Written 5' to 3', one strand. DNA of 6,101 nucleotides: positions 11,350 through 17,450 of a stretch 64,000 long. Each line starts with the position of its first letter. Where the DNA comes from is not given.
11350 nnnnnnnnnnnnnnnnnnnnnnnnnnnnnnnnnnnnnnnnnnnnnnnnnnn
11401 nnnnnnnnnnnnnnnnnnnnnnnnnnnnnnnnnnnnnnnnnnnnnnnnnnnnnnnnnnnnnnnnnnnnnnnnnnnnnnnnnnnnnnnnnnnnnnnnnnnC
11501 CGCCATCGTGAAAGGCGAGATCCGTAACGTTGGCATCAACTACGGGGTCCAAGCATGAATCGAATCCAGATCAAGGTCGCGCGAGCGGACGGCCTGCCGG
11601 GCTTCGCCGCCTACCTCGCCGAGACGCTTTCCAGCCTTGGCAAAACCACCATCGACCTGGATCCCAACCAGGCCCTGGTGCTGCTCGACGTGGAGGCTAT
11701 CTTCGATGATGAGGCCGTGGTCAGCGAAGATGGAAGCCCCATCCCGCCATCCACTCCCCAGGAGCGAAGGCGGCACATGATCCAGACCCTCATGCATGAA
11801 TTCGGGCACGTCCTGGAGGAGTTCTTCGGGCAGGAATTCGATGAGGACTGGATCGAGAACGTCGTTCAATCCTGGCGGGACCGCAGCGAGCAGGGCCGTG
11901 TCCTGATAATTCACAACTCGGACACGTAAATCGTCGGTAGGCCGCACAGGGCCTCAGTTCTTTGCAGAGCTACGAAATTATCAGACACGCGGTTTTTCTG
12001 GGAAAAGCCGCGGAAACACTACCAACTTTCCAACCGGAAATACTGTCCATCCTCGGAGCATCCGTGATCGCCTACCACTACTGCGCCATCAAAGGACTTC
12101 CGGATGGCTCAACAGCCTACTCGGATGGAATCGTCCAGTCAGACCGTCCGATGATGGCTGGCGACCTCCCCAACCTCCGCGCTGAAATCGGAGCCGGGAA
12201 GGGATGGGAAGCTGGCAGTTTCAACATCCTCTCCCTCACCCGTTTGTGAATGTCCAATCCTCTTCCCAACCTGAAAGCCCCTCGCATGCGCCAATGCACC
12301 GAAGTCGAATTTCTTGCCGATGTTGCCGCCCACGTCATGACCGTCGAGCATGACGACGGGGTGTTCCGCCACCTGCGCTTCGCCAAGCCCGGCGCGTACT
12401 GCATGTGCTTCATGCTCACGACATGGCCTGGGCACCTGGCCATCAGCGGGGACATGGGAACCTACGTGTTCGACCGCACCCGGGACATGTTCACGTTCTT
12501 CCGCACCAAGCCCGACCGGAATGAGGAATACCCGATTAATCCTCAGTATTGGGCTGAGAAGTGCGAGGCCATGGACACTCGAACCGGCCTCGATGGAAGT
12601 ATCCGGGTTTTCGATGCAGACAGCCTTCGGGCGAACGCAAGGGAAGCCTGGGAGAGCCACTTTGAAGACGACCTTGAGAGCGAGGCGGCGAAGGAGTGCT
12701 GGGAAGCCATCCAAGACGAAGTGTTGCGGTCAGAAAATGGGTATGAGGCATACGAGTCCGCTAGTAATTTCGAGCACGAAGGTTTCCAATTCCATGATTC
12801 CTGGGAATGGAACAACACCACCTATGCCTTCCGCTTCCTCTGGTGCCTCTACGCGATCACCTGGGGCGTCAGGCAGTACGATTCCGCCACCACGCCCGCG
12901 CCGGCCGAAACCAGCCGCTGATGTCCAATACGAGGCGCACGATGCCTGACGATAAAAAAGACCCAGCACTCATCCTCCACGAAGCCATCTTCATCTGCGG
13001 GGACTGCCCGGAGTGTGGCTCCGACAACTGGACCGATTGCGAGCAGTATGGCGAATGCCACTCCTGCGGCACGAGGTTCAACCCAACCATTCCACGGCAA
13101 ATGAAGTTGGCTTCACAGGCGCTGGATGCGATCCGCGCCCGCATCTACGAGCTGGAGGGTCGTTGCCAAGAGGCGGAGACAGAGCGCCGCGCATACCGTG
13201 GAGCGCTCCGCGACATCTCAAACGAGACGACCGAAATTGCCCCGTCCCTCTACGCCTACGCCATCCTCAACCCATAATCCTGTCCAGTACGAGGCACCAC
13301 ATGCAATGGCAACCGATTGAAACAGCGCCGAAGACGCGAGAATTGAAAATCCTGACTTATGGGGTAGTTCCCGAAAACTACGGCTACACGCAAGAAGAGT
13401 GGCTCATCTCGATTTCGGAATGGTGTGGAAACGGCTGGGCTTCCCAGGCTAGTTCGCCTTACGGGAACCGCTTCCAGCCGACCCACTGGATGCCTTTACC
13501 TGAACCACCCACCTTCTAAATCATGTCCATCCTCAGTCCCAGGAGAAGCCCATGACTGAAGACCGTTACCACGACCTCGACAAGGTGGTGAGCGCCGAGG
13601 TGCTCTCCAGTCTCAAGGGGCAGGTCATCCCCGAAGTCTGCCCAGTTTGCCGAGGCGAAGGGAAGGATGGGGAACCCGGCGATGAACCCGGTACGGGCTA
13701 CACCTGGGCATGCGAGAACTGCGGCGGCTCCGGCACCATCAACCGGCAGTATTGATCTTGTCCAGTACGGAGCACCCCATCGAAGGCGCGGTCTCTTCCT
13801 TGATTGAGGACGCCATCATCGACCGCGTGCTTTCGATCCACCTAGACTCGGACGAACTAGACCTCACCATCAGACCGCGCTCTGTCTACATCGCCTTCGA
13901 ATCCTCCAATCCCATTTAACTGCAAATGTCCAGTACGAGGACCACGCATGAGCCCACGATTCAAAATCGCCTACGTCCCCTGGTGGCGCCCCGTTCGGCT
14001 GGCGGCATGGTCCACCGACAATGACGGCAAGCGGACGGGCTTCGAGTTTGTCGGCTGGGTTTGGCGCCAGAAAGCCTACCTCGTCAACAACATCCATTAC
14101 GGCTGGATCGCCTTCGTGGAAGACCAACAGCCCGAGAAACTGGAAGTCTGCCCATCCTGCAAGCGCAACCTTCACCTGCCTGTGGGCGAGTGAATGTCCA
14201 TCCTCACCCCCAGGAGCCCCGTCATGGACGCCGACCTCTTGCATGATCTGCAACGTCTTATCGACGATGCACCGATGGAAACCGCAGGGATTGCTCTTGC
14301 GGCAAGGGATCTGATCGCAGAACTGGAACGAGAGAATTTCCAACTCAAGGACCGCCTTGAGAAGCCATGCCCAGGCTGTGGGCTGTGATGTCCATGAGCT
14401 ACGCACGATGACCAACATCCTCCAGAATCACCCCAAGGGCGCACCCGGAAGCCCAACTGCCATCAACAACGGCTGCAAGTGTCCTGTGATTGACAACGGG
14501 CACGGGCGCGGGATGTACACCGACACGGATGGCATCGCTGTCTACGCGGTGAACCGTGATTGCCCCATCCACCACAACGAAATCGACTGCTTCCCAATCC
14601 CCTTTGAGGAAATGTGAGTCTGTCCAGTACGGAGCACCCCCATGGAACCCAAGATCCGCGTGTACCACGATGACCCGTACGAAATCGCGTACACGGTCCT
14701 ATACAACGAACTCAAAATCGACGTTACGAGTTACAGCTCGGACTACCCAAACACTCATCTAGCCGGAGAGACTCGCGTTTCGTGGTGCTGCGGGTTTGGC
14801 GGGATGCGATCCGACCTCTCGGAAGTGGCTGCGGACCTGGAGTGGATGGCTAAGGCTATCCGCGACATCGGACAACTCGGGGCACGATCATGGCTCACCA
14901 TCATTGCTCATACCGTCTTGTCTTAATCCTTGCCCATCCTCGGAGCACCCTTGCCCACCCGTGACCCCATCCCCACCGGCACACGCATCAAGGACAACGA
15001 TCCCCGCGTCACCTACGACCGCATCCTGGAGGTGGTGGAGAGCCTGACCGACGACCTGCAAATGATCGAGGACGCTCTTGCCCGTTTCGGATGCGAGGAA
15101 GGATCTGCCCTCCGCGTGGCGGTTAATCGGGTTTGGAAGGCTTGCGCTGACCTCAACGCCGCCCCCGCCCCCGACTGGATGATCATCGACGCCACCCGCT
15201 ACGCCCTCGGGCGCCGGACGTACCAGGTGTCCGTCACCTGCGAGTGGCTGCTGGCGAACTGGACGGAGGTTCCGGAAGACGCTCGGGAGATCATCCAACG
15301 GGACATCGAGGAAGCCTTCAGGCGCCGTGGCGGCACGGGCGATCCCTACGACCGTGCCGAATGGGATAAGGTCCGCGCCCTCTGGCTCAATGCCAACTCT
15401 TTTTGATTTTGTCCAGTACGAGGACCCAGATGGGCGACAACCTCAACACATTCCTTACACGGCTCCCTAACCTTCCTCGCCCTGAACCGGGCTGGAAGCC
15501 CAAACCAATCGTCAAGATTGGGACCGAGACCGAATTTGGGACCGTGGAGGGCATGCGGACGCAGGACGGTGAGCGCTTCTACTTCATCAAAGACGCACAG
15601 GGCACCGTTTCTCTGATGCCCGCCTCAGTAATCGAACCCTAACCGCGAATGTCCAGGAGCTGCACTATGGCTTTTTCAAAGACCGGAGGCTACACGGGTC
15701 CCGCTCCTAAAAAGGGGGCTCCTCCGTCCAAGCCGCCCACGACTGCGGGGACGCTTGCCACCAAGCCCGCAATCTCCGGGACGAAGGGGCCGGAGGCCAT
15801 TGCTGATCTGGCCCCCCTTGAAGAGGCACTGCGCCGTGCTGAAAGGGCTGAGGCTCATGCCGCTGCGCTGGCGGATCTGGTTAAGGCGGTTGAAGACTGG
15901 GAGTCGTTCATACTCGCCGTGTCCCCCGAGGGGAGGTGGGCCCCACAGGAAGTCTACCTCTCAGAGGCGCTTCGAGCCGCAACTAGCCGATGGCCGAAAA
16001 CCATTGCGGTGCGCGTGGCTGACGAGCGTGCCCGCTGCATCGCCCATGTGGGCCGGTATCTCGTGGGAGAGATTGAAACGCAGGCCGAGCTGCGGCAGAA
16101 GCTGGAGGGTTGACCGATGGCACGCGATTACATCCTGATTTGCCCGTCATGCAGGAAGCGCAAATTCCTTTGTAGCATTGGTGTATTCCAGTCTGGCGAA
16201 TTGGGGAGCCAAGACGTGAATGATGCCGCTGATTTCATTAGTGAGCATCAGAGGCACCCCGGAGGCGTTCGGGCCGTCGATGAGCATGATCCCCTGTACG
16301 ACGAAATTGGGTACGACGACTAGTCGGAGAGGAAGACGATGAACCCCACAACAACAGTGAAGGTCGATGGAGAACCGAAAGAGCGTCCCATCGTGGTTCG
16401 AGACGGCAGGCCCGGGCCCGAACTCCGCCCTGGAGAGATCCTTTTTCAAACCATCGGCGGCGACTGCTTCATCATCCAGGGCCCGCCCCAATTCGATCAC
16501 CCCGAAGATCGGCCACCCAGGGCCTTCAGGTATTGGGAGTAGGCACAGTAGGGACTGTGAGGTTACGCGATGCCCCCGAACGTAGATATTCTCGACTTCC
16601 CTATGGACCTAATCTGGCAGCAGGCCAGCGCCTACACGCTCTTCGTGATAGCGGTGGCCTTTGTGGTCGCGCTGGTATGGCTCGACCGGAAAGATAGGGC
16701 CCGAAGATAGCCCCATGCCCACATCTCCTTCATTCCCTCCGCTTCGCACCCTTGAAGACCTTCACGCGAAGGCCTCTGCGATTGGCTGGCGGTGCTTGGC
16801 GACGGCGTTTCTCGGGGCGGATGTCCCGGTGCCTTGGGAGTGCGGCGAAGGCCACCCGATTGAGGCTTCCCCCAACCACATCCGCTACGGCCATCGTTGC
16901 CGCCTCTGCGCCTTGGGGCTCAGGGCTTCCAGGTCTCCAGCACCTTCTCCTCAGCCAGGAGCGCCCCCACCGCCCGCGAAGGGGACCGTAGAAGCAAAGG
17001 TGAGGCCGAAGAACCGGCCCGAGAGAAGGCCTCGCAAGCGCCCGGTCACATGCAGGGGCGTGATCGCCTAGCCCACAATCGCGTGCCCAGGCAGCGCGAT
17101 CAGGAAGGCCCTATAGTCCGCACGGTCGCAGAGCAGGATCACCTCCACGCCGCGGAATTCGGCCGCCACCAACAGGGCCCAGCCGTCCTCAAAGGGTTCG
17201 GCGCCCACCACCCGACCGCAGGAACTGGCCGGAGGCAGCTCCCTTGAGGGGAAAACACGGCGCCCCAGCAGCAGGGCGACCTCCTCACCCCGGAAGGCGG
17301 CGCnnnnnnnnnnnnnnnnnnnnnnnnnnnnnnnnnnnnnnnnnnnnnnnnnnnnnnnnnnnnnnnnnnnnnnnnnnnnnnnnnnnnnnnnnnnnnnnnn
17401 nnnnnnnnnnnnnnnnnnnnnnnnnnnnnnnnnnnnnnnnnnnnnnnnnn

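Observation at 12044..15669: Thirteen consecutive gene starts carry a conserved TGTCCA start-associated sequence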

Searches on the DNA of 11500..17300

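Call 100: search_rna_families(source=window, start=11500, end=17300, threshold=evalue, max_evalue=1)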
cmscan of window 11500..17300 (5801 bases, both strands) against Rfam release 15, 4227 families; matches with E-value up to 1: 1.
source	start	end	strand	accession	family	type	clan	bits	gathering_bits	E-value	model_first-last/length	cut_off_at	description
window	13440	13468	+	RF01350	CRISPR-DR41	Gene; CRISPR;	-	21.9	36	0.76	1-29/29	no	CRISPR RNA direct repeat element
